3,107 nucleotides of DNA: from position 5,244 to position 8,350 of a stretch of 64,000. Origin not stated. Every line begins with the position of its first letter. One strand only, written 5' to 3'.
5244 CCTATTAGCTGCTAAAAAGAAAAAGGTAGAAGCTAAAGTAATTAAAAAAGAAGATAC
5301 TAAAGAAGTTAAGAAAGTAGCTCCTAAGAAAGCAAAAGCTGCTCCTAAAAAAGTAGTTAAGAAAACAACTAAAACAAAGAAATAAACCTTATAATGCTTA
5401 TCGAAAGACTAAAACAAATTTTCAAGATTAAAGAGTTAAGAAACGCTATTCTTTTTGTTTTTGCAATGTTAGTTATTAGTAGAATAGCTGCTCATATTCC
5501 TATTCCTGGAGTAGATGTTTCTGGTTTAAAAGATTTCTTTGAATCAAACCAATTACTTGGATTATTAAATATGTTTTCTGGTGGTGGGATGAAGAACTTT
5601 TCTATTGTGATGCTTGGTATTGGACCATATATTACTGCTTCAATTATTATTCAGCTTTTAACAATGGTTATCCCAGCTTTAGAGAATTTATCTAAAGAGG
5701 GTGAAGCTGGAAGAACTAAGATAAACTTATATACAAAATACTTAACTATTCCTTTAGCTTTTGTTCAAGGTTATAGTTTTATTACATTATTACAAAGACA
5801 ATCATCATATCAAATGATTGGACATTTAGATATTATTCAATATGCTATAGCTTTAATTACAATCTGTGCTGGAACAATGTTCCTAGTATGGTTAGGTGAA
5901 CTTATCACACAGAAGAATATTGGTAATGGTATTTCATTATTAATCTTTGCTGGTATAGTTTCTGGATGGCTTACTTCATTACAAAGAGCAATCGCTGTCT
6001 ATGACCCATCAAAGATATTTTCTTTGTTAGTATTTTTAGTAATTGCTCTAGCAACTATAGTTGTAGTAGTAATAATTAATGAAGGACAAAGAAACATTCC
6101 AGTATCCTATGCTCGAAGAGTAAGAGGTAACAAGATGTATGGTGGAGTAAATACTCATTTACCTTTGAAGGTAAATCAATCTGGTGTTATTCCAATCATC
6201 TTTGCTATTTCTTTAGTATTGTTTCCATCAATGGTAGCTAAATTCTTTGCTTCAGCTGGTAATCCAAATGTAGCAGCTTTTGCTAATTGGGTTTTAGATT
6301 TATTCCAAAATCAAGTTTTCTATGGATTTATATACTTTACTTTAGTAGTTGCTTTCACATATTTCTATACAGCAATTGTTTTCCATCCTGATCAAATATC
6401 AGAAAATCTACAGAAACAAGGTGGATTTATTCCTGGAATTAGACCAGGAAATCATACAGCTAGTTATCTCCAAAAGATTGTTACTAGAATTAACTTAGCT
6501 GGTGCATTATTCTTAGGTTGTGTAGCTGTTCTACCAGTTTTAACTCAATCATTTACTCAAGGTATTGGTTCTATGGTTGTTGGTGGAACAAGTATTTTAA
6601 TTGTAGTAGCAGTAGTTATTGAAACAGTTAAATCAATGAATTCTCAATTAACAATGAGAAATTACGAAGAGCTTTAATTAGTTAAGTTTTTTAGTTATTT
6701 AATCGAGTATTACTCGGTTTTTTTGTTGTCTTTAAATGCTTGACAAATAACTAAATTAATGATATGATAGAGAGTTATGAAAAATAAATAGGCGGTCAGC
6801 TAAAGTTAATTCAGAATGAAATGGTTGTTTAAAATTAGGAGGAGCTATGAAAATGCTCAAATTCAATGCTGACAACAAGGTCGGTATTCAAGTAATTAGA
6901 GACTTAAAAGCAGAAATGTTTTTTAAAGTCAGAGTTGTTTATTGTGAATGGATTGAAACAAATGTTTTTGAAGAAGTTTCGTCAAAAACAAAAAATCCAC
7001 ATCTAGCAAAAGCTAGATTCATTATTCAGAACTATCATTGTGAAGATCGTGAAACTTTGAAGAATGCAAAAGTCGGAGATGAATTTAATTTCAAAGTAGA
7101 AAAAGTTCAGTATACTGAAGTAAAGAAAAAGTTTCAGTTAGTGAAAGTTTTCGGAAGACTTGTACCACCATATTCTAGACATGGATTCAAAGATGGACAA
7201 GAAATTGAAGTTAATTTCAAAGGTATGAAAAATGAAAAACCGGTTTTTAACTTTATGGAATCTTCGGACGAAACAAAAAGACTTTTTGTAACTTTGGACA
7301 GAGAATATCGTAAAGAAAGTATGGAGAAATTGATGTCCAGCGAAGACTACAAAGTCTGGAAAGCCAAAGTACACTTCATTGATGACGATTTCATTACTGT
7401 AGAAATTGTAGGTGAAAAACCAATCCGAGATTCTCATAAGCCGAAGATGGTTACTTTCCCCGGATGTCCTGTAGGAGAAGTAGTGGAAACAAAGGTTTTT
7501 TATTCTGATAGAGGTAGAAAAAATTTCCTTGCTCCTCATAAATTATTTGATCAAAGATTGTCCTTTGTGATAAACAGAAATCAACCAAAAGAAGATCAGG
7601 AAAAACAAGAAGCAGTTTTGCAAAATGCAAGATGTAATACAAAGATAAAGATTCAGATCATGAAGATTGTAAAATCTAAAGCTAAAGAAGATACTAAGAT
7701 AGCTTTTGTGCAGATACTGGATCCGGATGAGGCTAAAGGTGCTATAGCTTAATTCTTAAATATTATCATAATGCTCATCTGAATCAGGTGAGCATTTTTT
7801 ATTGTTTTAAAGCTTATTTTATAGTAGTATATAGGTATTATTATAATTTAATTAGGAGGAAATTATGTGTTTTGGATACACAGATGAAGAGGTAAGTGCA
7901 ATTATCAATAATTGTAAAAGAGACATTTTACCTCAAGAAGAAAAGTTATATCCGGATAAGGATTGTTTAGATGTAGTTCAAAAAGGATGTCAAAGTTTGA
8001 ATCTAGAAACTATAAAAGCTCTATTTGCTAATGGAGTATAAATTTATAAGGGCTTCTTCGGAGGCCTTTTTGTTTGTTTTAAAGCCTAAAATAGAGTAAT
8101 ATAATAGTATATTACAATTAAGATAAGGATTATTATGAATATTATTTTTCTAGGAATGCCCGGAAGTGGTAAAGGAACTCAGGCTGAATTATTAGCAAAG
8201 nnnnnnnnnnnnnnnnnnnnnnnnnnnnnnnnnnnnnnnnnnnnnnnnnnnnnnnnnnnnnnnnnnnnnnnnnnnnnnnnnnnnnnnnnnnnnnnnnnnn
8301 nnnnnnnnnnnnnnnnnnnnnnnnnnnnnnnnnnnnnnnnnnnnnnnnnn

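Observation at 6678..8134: Self-contained two-gene insertion (own promoter, strong SDs, three terminators) splitting the ultra-conserved secY-adk junction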

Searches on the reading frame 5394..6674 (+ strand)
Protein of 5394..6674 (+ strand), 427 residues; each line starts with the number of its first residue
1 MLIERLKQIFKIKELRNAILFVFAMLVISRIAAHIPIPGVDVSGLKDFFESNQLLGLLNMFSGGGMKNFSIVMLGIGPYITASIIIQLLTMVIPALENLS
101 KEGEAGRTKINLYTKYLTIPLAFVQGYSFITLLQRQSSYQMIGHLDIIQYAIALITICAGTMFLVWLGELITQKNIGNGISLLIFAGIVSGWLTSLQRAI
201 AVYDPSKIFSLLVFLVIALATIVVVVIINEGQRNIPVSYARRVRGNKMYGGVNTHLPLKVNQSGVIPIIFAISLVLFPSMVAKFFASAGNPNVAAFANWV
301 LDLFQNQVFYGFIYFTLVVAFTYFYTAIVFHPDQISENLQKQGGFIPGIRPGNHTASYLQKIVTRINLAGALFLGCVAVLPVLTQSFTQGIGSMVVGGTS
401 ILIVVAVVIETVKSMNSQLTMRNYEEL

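Call 6: search_protein_families(library=pfam, proteins=[window:5394-6674:+], max_evalue=1)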
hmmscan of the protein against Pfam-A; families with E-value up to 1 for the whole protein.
window:5394-6674:+ (427 aa): 1 family
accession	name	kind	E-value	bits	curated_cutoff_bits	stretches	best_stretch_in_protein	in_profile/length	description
PF00344.25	SecY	-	2.7e-105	352.5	32.2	1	70-412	1-306/306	SecY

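Call 14: find_related_loci(query=window:5394-6674:+, collection=genome_contigs, flank=6000)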
Query window:5394-6674:+ (427 aa) in genome_contigs; peptide patterns used: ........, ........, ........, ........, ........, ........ (x = any residue, [..] = any of these).
599 stretches matched a pattern (row limit reached: there are more); 535 encode a relative of the query (tblastn E <= 1e-3); the best 80 are kept; 80 distinct loci.
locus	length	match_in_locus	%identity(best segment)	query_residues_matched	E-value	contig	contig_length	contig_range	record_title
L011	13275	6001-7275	80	1-425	0e+0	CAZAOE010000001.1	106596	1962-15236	MAG TPA_asm: uncultured Gammaproteobacteria bacterium isolate SRP178699_co1_436 genome assembly, contig: NODE_107_length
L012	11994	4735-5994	65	5-427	9e-174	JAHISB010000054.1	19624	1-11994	MAG: Patescibacteria group bacterium isolate MM_PC_MetaG.mb.153 MM_PC_MetaG.mb.153_k141_1889089, whole genome shotgun se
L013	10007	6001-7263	64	4-427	1e-170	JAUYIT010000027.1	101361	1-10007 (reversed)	MAG: Candidatus Komeilibacteria bacterium isolate C24_metabat.bin.105 C24_k141_74770, whole genome shotgun sequence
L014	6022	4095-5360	68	4-427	4e-172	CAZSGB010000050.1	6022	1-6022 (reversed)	MAG TPA_asm: uncultured Gammaproteobacteria bacterium isolate SRP118108_co4_507 genome assembly, contig: NODE_15285_leng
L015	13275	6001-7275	59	1-427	1e-168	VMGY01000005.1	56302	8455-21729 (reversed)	MAG: Parcubacteria group bacterium Athens0714_12 Athens071412_scaffold_303, whole genome shotgun sequence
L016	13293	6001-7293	59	3-426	4e-165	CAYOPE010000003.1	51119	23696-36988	MAG TPA_asm: uncultured Candidatus Saccharibacteria bacterium isolate SRP273308_co1_413 genome assembly, contig: NODE_66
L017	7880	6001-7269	59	3-427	5e-165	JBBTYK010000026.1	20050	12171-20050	MAG: Patescibacteria group bacterium isolate H43-bin002 H43_bin002_000000000026, whole genome shotgun sequence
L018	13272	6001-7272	57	2-427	7e-164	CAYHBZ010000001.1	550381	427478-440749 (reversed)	MAG TPA_asm: uncultured Gammaproteobacteria bacterium isolate ERP119702_co3_79 genome assembly, contig: NODE_1_length_55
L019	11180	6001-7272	62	2-427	7e-163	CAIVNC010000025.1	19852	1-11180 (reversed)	MAG: Candidatus Buchananbacteria bacterium isolate AlinenLipids_bin-4630 genome assembly, contig: bin-4630:25/57, whole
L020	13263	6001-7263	59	2-425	2e-160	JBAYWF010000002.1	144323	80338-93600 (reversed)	MAG: Parcubacteria group bacterium isolate SO_2016_LW3_77 scaffold00162_LW162_2016, whole genome shotgun sequence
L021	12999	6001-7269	58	4-427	1e-159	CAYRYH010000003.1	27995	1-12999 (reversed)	MAG TPA_asm: uncultured Gammaproteobacteria bacterium isolate SRP192927_co2_716 genome assembly, contig: NODE_2272_lengt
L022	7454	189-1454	57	4-427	8e-160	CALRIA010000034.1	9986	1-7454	MAG: Candidatus Magasanikbacteria bacterium isolate MaH-04nov19-74 genome assembly, contig: MaH-04nov19-C17254, whole ge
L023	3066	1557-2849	57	3-426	1e-166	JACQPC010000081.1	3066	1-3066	MAG: Candidatus Doudnabacteria bacterium isolate NC_groundwater_1297_Ag_S-0.2um_47_31 S_p2_S4_coassembly_k141_3005429, w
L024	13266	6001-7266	56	4-427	7e-158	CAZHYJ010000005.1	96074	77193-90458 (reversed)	MAG TPA_asm: uncultured Gammaproteobacteria bacterium isolate SRP263991_co7_335 genome assembly, contig: NODE_130_length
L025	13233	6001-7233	60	14-425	9e-156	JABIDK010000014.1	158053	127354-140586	MAG: Candidatus Falkowbacteria bacterium isolate SI048_bin72 k141_526556, whole genome shotgun sequence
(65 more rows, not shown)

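Call 44: find_related_loci(query=window:5394-6674:+, collection=metagenome_contigs, flank=4000)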
Query window:5394-6674:+ (427 aa) in metagenome_contigs; peptide patterns used: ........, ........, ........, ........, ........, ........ (x = any residue, [..] = any of these).
600 stretches matched a pattern (row limit reached: there are more); 502 encode a relative of the query (tblastn E <= 1e-3); the best 80 are kept; 80 distinct loci.
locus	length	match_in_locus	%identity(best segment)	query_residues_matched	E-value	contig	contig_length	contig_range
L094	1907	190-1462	79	2-427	0e+0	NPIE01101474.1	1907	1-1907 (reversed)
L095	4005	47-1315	65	2-427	0e+0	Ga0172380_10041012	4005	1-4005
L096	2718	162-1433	61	2-427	0e+0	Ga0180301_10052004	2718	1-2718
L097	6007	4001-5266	68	4-427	4e-172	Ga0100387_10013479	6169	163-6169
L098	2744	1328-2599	61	2-427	7e-177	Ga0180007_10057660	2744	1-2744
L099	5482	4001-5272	57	2-427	5e-163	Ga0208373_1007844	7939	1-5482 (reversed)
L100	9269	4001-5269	58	4-427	4e-161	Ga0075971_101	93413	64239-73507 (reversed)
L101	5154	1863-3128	56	4-427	5e-163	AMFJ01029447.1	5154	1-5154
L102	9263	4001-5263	59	2-425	1e-160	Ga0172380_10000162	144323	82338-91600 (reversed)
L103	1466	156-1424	56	4-427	3e-172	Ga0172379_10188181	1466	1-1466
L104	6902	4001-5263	58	2-425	9e-156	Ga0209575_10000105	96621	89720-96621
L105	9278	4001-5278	56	1-427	2e-154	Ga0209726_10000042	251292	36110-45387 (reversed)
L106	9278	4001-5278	56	1-427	1e-154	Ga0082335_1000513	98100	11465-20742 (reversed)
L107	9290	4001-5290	58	3-426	1e-151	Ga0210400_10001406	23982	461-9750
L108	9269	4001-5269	54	4-427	2e-151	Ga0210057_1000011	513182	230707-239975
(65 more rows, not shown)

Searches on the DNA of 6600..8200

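Call 37: search_rna_families(source=window, start=6600, end=8200, threshold=evalue, max_evalue=10)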
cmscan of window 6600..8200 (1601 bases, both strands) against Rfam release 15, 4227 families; matches with E-value up to 10: 16.
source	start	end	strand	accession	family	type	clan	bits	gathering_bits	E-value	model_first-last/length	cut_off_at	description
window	7498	7580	+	RF01190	snR50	Gene; snRNA; snoRNA; CD-box;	-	22.9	45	1.1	1-89/89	no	Small nucleolar RNA snR50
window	7008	7061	-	RF01594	snoR18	Gene; snRNA; snoRNA; CD-box;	-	22.6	55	7.8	1-90/90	no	small nucleolar RNA snoR18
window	7613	7803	+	RF04182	GibS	Gene; sRNA;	-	22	115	2.9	1-142/142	no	GibS sRNA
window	8017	8121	+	RF02330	TtnuHACA23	Gene; snRNA; snoRNA; HACA-box;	-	20.4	100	6.3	1-135/135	no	Tetrahymena snoRNA TtnuHACA23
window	8040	8121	+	RF02900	AaHKsRNA82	Gene; sRNA;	-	19.6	51.4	7.3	1-81/81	no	Aggregatibacter sRNA 82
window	7699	7803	+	RF00515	PyrR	Cis-reg;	-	19.6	54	9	1-115/115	no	PyrR binding site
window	7995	8090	+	RF02579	tsr26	Gene; sRNA;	-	18.8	141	9.3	1-122/122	no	S. aureus tsr26 small RNA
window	7652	7721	+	RF00152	SNORD79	Gene; snRNA; snoRNA; CD-box;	CL00069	18.7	47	9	1-83/83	no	Small nucleolar RNA SNORD79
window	7690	7810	+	RF00557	L10_leader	Cis-reg; leader;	-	18.3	44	3.5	1-138/138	no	Ribosomal protein L10 leader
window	6964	7001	+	RF00220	Rhino_CRE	Cis-reg;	-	17.4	45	3.9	1-86/86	no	Human rhinovirus internal cis-acting regulatory element (CRE)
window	7049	7122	+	RF00592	SNORD78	Gene; snRNA; snoRNA; CD-box;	CL00051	17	38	6.9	1-65/65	no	Small nucleolar RNA SNORD78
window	8046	8077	+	RF00489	ctRNA_p42d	Gene; antisense;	-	16.8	50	2.9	1-46/46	no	ctRNA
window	7494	7638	-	RF00443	SNORA27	Gene; snRNA; snoRNA; HACA-box;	CL00032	16.7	64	6.2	1-127/127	no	Small nucleolar RNA SNORA27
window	8105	8154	-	RF01419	IsrR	Gene; antisense;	-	13.7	52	6.4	132-187/187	no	Antisense RNA which regulates isiA expression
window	7506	7553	+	RF01637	ceN47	Gene; snRNA; snoRNA; CD-box;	-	13.7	35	6.6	1-155/155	no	Nematode snoRNA ceN47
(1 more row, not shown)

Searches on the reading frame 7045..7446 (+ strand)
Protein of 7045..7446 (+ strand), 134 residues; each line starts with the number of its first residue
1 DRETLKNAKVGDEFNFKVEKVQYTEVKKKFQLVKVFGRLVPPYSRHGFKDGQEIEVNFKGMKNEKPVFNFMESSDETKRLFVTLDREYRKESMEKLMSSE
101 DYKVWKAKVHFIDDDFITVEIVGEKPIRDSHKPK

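Call 61: predict_structure(alignment_id=A3)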
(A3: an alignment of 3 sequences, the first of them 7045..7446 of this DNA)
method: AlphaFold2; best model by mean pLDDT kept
length: 134 residues; sequences in the alignment: 3
mean_pLDDT: 50.0   pTM: 0.49
mean pLDDT of the five models: 50.0, 47.9, 47.2, 46.1, 45.6
residues with pLDDT >= 90: 0; 70-90: 21; 50-70: 43; < 50: 70
segments of 3 or more residues with pLDDT < 50: 1-11, 25-27, 59-102, 125-134
pLDDT, mean of each block of 10 residues (from residue 1): 38 59 52 67 59 60 32 29 33 42 62 76 48 33
secondary structure, 60 per line:
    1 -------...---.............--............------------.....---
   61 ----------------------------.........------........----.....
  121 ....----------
elements in order: E8-10 E14-26 E29-40 E53-57 H89-97 E104-111 E116-124

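Call 65: fold_search(model_id=the predicted structure, library=pdb)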
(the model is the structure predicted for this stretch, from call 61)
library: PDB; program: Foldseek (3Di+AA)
matches with E <= 10: 179; with E <= 0.001: 0
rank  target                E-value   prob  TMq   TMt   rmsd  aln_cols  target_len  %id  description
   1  9b8v_E                7.4e-01  0.60  0.34  0.07   5.0       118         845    8  AlphaFold2 informed cryo-EM model of the E. coli cellulose synthase BcsAG3B6 complex (released 2025-02-19)
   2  9fp0_A                1.1e+00  0.57  0.35  0.07   4.9       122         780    8  Cryo-EM structure of the 'crown'less Bcs macrocomplex for E. coli cellulose secretion in non-saturating c-di-GMP (loca (released 2024-10-16)
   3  6t82_A                1.1e+00  0.14  0.23  0.19   7.8        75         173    9  3C-like protease from Southampton virus complexed with FMOPL000542a. (released 2020-08-19)
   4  3v4h_A                1.2e+00  0.08  0.27  0.27   7.4       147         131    7  Crystal structure of a type VI secretion system effector from Yersinia pestis (released 2011-12-28)
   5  7bzw_1                1.3e+00  0.03  0.15  0.18  19.0       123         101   11  Structure of Hsp21 (released 2021-04-28)
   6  1nxz_A                1.4e+00  0.16  0.16  0.09   1.7        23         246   26  X-Ray Crystal Structure of Protein yggj_haein of Haemophilus influenzae. Northeast Structural Genomics Consortium Targ (released 2003-03-11)
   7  5xhh_B                1.4e+00  0.14  0.33  0.33   5.9       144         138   10  crystal structure of Hcp1 from Salmonella typhimurium (released 2018-03-07)
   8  2egv_A                1.5e+00  0.16  0.16  0.09   1.7        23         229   39  Crystal structure of rRNA methyltransferase with SAM ligand (released 2007-09-04)
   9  9dcs_D                1.9e+00  0.08  0.19  0.25   8.2        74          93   11  Structure of a TelD-associated type VII secretion system DUF4176 protein (released 2025-11-05)
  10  5vm8_A                2.0e+00  0.16  0.17  0.09   1.5        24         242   21  Crystal structure of a Ribosomal RNA small subunit methyltransferase E from Neisseria gonorrhoeae bound to S-adenosyl  (released 2017-05-10)
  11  5vm8_B                2.4e+00  0.20  0.19  0.11   1.8        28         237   18  Crystal structure of a Ribosomal RNA small subunit methyltransferase E from Neisseria gonorrhoeae bound to S-adenosyl  (released 2017-05-10)
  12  8twj                  2.5e+00  0.13  0.22  0.11   4.0        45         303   16  AvrB_R266A bound with UDP (released 2024-02-28)
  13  9nvf_M                2.8e+00  0.02  0.19  0.22  15.2       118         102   13  mjHSP16.5 26mer (+lysozyme, 75C) (released 2025-04-16)
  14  9df5_A                3.0e+00  0.12  0.25  0.21   6.7        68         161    9  Human norovirus GII.3 protease (released 2025-02-19)
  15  8u0i                  3.0e+00  0.11  0.30  0.44  12.4       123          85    6  Crystal structure of PA0012 complexed with cyclic-di-GMP from Pseudomonas aeruginosa (released 2024-09-04)
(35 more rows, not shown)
